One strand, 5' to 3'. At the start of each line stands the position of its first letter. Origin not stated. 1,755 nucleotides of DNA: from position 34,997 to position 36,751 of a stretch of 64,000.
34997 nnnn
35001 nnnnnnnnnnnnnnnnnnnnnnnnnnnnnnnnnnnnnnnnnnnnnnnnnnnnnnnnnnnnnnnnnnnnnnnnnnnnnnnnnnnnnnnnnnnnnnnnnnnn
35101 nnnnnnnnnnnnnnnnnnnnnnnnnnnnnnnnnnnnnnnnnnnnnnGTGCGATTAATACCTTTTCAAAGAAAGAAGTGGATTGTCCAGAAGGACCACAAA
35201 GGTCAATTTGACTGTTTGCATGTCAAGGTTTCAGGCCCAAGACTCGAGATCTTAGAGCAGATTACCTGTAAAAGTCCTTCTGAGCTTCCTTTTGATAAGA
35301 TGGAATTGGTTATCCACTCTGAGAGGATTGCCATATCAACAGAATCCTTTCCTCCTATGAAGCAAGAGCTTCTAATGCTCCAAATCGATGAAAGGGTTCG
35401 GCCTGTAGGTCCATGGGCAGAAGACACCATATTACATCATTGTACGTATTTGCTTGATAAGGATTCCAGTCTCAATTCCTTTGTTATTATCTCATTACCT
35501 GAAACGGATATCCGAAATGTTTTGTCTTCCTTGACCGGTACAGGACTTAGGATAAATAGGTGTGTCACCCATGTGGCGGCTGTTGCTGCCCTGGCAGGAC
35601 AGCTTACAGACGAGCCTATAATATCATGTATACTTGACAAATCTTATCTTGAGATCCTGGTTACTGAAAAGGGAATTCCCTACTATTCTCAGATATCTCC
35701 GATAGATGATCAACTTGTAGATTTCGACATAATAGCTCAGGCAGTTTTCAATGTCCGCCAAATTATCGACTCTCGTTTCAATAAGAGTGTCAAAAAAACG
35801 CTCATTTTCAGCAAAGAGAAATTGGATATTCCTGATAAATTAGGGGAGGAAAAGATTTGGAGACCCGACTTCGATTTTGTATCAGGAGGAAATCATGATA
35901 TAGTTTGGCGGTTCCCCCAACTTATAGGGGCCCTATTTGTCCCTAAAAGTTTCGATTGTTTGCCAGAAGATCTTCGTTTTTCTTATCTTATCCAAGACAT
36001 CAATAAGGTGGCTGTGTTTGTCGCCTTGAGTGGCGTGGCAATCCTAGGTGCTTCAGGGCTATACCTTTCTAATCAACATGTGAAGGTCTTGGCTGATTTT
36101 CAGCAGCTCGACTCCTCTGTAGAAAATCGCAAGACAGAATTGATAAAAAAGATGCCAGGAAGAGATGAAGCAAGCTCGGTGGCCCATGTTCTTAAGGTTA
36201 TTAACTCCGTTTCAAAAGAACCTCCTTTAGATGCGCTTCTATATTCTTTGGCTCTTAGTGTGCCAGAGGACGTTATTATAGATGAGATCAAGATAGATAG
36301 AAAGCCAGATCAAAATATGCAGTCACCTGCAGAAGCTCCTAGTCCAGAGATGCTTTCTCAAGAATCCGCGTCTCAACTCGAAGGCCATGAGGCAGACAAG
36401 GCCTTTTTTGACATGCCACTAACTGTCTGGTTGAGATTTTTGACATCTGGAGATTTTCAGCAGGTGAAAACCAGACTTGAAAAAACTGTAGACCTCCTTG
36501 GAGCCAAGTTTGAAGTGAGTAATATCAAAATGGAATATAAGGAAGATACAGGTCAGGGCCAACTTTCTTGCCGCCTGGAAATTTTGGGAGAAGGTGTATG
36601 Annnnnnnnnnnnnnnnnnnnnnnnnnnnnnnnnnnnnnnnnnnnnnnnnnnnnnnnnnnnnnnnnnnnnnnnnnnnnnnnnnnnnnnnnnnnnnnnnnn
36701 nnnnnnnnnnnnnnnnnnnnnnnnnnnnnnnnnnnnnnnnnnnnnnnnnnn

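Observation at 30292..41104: Compact 11-gene MSHA-like type IV filament locus with a non-canonical gene order and three divergent prepilins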

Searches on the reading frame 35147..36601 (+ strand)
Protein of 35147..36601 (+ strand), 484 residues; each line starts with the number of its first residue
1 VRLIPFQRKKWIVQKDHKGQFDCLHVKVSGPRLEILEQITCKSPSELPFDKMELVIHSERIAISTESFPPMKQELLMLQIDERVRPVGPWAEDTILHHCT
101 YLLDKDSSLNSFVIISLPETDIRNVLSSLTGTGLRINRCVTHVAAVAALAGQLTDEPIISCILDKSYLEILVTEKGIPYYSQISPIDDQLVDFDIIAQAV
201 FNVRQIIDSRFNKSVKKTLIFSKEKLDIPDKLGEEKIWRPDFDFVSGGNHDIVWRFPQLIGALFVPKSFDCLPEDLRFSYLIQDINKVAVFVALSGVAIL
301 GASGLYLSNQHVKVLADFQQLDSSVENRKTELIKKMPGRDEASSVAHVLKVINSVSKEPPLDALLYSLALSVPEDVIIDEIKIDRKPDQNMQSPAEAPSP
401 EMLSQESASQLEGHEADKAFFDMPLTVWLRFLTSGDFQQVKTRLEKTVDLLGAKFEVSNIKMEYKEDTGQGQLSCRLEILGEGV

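Call 3: search_protein_families(library=pfam, proteins=[window:35147-36601:+], max_evalue=0.1)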
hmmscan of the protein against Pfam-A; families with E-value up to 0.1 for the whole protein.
window:35147-36601:+ (484 aa): 0 families

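Call 4: search_protein_families(library=ncbifam, proteins=[window:35147-36601:+], max_evalue=0.1)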
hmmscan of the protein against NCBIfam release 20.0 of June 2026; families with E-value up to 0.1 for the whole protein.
window:35147-36601:+ (484 aa): 0 families

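Call 9: find_homologous_proteins(query=window:35147-36601:+, max_evalue=0.001)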
Query window:35147-36601:+ (484 aa): 10 proteins with E <= 0.001 among 8000 candidates.
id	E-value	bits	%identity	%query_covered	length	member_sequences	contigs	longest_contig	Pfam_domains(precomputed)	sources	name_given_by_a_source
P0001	8.3e-283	956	100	89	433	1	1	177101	-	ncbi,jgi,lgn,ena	-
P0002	4.3e-158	545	54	88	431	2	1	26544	-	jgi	-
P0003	2.5e-145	503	54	85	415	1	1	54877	-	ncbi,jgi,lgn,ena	-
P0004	9.2e-144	498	48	99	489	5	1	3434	-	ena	-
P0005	4.5e-130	453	47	88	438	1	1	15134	-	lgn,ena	-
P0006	6.2e-130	452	48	87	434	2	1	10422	-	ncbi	-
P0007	8.6e-120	419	47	84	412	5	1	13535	-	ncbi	-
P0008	8.3e-114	399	45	84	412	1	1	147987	-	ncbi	-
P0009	1.1e-107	379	45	79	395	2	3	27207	-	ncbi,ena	-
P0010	1.4e-103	365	52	63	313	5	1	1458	-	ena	-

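Call 10: find_encoding_contigs(protein=P0001, flank=10000, max_places=4)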
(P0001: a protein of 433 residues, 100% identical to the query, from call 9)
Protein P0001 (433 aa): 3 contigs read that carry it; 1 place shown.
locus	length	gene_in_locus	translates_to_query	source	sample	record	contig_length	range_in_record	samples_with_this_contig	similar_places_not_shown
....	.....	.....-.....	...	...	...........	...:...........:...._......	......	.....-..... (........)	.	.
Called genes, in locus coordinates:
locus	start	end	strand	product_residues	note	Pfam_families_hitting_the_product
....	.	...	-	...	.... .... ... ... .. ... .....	-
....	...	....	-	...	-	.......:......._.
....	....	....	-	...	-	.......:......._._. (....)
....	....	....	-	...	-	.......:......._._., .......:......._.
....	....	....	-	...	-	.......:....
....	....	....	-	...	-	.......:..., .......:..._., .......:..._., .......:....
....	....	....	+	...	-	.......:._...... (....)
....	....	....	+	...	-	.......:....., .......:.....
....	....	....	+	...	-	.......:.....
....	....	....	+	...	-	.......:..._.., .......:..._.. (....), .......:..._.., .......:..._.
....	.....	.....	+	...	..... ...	-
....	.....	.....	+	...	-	-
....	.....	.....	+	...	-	-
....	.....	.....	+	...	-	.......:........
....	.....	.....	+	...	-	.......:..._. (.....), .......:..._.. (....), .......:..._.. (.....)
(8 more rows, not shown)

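Call 11: list_cluster_members(proteins=[P0001, P0002, P0003, P0004, P0005, P0006, P0007, P0008, P0009, P0010])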
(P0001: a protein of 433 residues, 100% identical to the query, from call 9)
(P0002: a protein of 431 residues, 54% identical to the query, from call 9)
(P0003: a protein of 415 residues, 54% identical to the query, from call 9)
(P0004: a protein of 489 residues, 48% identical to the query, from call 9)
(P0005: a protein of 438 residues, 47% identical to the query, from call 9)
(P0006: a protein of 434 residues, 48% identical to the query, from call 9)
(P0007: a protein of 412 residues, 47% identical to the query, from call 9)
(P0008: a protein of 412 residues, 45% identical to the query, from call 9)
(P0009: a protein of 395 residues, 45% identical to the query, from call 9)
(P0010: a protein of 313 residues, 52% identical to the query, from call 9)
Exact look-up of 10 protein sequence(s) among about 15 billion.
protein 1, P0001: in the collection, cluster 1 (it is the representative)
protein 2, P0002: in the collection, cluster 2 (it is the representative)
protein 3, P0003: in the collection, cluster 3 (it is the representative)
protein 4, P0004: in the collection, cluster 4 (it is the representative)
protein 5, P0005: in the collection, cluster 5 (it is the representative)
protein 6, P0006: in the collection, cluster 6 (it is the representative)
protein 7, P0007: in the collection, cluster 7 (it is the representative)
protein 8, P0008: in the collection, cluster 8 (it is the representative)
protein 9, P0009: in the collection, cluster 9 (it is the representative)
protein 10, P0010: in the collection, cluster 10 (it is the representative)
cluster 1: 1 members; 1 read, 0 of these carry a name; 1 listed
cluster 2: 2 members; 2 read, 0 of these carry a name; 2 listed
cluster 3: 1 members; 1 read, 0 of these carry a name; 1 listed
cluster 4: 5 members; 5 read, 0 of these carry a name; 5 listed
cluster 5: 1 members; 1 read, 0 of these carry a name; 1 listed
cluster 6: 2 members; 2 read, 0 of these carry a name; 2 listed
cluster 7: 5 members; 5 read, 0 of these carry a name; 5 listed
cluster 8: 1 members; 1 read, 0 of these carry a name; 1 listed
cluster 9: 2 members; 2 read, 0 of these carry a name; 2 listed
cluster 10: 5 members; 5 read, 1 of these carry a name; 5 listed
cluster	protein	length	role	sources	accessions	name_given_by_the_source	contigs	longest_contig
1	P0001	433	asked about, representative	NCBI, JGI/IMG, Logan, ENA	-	-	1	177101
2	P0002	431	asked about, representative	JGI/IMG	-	-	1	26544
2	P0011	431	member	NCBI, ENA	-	-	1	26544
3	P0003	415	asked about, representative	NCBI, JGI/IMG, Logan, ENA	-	-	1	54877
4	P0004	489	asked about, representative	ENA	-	-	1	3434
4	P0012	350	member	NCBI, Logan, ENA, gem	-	-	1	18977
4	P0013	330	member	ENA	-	-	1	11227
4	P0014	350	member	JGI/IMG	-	-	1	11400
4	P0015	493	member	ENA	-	-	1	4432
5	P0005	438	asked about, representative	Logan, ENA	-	-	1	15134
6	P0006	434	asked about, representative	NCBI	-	-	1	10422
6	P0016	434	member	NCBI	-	-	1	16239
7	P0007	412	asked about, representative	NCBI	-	-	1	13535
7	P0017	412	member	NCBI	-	-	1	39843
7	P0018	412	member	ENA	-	-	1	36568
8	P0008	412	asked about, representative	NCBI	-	-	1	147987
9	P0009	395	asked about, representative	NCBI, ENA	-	-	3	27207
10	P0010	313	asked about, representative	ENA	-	-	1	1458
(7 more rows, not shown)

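Call 13: find_related_loci(query=A1, collection=genome_contigs, flank=10000)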
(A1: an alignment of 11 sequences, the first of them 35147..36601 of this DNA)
Query A1 (484 aa) in genome_contigs; peptide patterns used: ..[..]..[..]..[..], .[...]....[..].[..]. (x = any residue, [..] = any of these).
32 stretches matched a pattern; 8 encode a relative of the query (tblastn E <= 1e-3); 8 distinct loci.
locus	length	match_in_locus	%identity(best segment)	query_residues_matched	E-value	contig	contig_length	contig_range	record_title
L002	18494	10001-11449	53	1-482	0e+0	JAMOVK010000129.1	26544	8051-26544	MAG: Deltaproteobacteria bacterium isolate PIR-30_metabat2_scaf2bin.024 PIR-30_scaffold_582_c1, whole genome shotgun seq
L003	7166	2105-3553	53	1-482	0e+0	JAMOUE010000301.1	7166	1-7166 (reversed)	MAG: Deltaproteobacteria bacterium isolate PIR-30_maxbin2_scaf2bin.128 PIR-30_scaffold_4445_c1, whole genome shotgun seq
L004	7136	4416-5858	45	1-477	3e-149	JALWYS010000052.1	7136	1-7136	MAG: Deltaproteobacteria bacterium isolate T2_metabat1_scaf2bin.029 T2_NODE_17611_length_7136_cov_3.823370, whole genome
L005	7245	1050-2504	47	1-477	7e-143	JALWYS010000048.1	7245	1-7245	MAG: Deltaproteobacteria bacterium isolate T2_metabat1_scaf2bin.029 T2_NODE_17127_length_7245_cov_2.452796, whole genome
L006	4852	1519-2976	41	1-479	3e-139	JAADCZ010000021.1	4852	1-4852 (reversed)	MAG: Thermodesulfobacteriota bacterium isolate L_MaxBin.058 contig-127_23986, whole genome shotgun sequence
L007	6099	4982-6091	50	1-369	1e-122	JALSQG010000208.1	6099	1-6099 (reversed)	MAG: Deltaproteobacteria bacterium isolate 356-284_metabat2_scaf2bin.123 356-284_scaffold_9623_c1, whole genome shotgun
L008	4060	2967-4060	53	3-364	3e-102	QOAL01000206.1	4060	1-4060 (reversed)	MAG: Thermodesulfatator sp. isolate MAG 87 Ga0232637_10009278, whole genome shotgun sequence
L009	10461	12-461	42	334-481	8e-28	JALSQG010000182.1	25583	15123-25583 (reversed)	MAG: Deltaproteobacteria bacterium isolate 356-284_metabat2_scaf2bin.123 356-284_scaffold_727_c1, whole genome shotgun s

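Call 24: predict_structure(alignment_id=A1)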
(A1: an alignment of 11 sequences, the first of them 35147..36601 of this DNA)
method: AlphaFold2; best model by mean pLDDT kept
length: 484 residues; sequences in the alignment: 11
mean_pLDDT: 65.3   pTM: 0.51
mean pLDDT of the five models: 65.3, 56.5, 53.2, 52.0, 46.0
residues with pLDDT >= 90: 10; 70-90: 211; 50-70: 168; < 50: 95
segments of 3 or more residues with pLDDT < 50: 1-6, 61-69, 71-90, 105-112, 298-311, 388-417, 482-484
pLDDT, mean of each block of 10 residues (from residue 1): 46 73 80 79 63 67 32 38 39 63 47 61 67 69 84 89 79 77 66 81 74 82 82 84 69 84 78 72 60 52 45 52 57 54 56 59 67 75 59 42 41 47 68 82 81 73 77 74 41
secondary structure, 60 per line:
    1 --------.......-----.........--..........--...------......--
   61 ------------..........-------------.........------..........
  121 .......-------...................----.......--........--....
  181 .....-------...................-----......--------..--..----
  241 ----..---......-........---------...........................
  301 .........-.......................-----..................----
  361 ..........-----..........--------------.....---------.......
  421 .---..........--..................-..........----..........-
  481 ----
elements in order: E9-15 E21-29 E32-41 E53-58 H73-82 E96-104 E111-118 H119-127 E135-141 H142-153 E158-164 E167-174 E177-185 H193-211 E217-222 H250-255 H257-264 H274-309 H311-333 H339-356 H361-370 E376-385 H400-404 H414-421 E425-434 H437-454 E456-465 E470-479

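Call 25: search_protein_representatives(alignment_id=A1)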
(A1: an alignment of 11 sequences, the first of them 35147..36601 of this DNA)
Query: 11 sequences, 435 profile positions. Proteins with E-value up to 0.001 (for the whole library): 98; up to 1e-10: 56; up to 1e-30: 41. The best 98 are listed.
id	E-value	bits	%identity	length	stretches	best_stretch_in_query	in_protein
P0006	5.1e-225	763.8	-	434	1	4-435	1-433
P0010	4.1e-132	457.6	-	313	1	2-256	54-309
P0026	6.4e-127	440.5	-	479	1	3-430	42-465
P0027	2.0e-120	419.1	-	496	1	3-430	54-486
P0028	8.6e-111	387.3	-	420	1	33-433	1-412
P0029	1.1e-74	268.4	-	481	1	6-430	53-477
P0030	1.0e-70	255.3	-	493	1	10-431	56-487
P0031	2.1e-64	234.5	-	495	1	3-433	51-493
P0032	1.3e-62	228.6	-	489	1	3-432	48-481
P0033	8.5e-61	222.6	-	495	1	3-435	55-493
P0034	7.2e-58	213.0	-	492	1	10-430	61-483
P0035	2.0e-57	211.5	-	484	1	11-430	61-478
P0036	5.2e-57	210.1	-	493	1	2-433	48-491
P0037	5.1e-54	200.3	-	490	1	11-434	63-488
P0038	2.6e-53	197.9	-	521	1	5-430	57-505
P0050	1.7e-43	165.6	-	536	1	15-429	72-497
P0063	8.3e-35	137.0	-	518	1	3-431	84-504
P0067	1.0e-19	87.2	-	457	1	6-382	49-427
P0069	2.4e-17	79.4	-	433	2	13-338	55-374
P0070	4.8e-16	75.1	-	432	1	10-338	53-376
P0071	2.6e-15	72.7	-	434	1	11-334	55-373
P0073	2.9e-13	66.0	-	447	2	12-348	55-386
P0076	3.5e-12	62.4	-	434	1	9-338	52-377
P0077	1.2e-11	60.6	-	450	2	10-352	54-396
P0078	1.4e-11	60.4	-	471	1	16-341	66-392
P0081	3.8e-10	55.7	-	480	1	11-425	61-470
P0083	1.3e-09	54.0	-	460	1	6-378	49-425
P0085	3.4e-09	52.6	-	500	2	203-364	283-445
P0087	8.0e-09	51.3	-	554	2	206-417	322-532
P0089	9.9e-09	51.0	-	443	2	21-334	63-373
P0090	3.3e-08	49.3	-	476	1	10-353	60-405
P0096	3.1e-07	46.1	-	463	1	15-346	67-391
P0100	1.2e-06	44.2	-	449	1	199-433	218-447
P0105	4.6e-06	42.2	-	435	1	14-340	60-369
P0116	1.9e-04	36.9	-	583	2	203-336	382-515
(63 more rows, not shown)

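Call 26: search_protein_families(library=pfam, proteins=[P0029, P0038, P0050, P0067, P0069, P0078, P0085, P0087, P0100, P0116], max_evalue=0.01)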
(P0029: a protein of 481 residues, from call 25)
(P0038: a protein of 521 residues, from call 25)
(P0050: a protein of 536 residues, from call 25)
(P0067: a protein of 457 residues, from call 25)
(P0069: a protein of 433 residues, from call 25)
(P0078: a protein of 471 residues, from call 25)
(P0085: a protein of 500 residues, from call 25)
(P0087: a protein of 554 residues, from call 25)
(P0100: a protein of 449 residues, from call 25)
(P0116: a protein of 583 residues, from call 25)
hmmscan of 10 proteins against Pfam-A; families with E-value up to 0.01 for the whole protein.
P0029 (481 aa): 0 families

P0038 (521 aa): 0 families

P0050 (536 aa): 0 families

P0067 (457 aa): 1 family
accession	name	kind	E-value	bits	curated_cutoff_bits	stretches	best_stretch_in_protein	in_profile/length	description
PF18371.6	FAD_SOX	-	0.004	17.9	26.5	1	304-387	10-89/104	Flavin adenine dinucleotide (FAD)-dependent sulfhydryl oxidase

P0069 (433 aa): 0 families

P0078 (471 aa): 0 families

P0085 (500 aa): 0 families

P0087 (554 aa): 0 families

P0100 (449 aa): 0 families

P0116 (583 aa): 0 families

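Call 29: find_encoding_contigs(protein=P0008, flank=10000, max_places=2)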
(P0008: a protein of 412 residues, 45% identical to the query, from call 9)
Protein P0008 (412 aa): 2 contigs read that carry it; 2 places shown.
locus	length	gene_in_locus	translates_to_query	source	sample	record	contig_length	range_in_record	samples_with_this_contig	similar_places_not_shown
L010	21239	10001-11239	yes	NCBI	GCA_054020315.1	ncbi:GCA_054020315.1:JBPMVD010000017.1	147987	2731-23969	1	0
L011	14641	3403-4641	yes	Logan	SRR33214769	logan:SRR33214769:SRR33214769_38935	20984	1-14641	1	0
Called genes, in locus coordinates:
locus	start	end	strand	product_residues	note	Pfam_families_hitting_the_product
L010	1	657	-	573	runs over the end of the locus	-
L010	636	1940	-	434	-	PF00512:HisKA (faint), PF02518:HATPase_c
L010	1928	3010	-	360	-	PF13581:HATPase_c_2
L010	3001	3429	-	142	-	PF13581:HATPase_c_2, PF02518:HATPase_c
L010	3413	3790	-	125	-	PF01740:STAS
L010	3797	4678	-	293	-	PF00989:PAS, PF08448:PAS_4, PF13426:PAS_9, PF01740:STAS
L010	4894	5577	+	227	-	PF07963:N_methyl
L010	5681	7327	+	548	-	PF05157:MshEN, PF00437:T2SSE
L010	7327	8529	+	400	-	PF00482:T2SSF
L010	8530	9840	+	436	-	PF13191:AAA_16, PF13245:AAA_19 (weak), PF13401:AAA_22, PF08239:SH3_3 (faint)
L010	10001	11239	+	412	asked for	-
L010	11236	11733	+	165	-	-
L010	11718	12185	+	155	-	-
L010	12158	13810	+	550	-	PF00263:Secretin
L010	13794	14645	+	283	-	PF12895:ANAPC3 (weak), PF00515:TPR_1 (faint), PF07719:TPR_2 (faint), PF13374:TPR_10 (faint), PF13424:TPR_12 (faint), PF13428:TPR_14 (faint), PF13432:TPR_16 (faint), PF14559:TPR_19, +1 more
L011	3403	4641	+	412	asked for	-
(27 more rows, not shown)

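Call 30: find_encoding_contigs(protein=P0003, flank=10000, max_places=2)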
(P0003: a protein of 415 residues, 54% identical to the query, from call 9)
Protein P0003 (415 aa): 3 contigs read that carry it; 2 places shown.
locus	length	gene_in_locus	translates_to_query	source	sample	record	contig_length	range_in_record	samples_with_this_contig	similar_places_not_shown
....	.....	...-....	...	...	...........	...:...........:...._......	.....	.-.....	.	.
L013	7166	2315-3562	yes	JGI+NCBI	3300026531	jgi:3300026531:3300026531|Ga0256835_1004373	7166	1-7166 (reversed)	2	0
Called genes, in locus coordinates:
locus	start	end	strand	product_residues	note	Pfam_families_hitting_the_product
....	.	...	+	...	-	?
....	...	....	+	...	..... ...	-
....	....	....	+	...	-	-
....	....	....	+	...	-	-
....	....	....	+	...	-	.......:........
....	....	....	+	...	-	-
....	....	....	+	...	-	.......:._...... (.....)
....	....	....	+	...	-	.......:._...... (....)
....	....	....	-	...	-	-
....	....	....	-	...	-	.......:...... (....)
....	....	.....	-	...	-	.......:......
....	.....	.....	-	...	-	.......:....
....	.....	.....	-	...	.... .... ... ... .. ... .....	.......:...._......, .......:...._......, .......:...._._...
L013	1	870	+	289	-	?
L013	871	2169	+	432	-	PF13191:AAA_16, PF13245:AAA_19 (weak), PF13401:AAA_22, PF08239:SH3_3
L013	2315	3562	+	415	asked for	-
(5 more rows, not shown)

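Call 31: find_encoding_contigs(protein=P0029, flank=10000, max_places=2)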
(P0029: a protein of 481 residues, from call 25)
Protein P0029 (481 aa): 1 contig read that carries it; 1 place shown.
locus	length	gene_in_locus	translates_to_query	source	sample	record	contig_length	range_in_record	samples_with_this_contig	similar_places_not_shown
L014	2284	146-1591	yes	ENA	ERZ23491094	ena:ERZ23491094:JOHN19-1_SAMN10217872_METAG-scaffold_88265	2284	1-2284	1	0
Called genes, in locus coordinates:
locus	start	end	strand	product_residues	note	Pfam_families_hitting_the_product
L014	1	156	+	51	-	?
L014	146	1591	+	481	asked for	-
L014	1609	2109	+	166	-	-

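Call 32: fold_search(model_id=the predicted structure, library=pdb)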
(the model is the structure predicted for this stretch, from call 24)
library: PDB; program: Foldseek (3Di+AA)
matches with E <= 10: 1628; with E <= 0.001: 67
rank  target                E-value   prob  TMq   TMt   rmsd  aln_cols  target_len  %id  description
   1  5eou_B                5.5e-10  1.00  0.38  0.50  10.0       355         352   13  Pseudomonas aeruginosa PilM:PilN1-12 bound to ATP (released 2016-04-27)
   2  5eou_A                1.7e-09  1.00  0.37  0.52   8.3       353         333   12  Pseudomonas aeruginosa PilM:PilN1-12 bound to ATP (released 2016-04-27)
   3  5eox_B                3.6e-09  1.00  0.36  0.47  11.8       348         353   12  Pseudomonas aeruginosa PilM bound to ADP (released 2016-04-27)
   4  5eoy_A                3.8e-09  1.00  0.36  0.47  11.8       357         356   14  Pseudomonas aeruginosa SeMet-PilM bound to ADP (released 2016-04-27)
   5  5eq6_A                6.1e-09  1.00  0.36  0.47  11.8       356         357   13  Pseudomonas aeruginosa PilM bound to AMP-PNP (released 2016-04-27)
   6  5eoy_B                7.6e-09  1.00  0.36  0.47  11.7       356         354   14  Pseudomonas aeruginosa SeMet-PilM bound to ADP (released 2016-04-27)
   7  5eq6_B                2.0e-08  1.00  0.36  0.47  12.0       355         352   12  Pseudomonas aeruginosa PilM bound to AMP-PNP (released 2016-04-27)
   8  5eox_A                4.0e-08  1.00  0.35  0.46  12.0       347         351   14  Pseudomonas aeruginosa PilM bound to ADP (released 2016-04-27)
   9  3jc8_Ma               4.5e-08  1.00  0.35  0.46   9.9       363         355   12  Architectural model of the type IVa pilus machine in a piliated state (released 2016-03-16)
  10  3hrg                  1.6e-07  1.00  0.26  0.43   9.4       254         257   11  Crystal structure of Bacteroides thetaiotaomicron BT_3980, protein with actin-like ATPase fold and unknown function (NP_ (released 2009-06-23)
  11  4a2b                  2.5e-07  1.00  0.35  0.42  12.6       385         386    9  Thermotoga maritima FtsA with ATP gamma S (released 2012-04-25)
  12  1yf5                  3.3e-07  1.00  0.32  0.58   8.6       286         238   14  Cyto-Epsl: The Cytoplasmic Domain Of Epsl, An Inner Membrane Component Of The Type II Secretion System Of Vibrio Cholera (released 2005-05-03)
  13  1e4f                  3.5e-07  1.00  0.30  0.37  17.0       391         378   10  FtsA (apo form) from Thermotoga maritima (released 2000-10-18)
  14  2ych_A                3.7e-07  1.00  0.32  0.44  12.1       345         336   11  PilM-PilN type IV pilus biogenesis complex (released 2011-05-11)
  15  1e4g                  4.4e-07  1.00  0.33  0.41  13.2       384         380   11  FtsA (ATP-bound form) from Thermotoga maritima (released 2000-10-18)
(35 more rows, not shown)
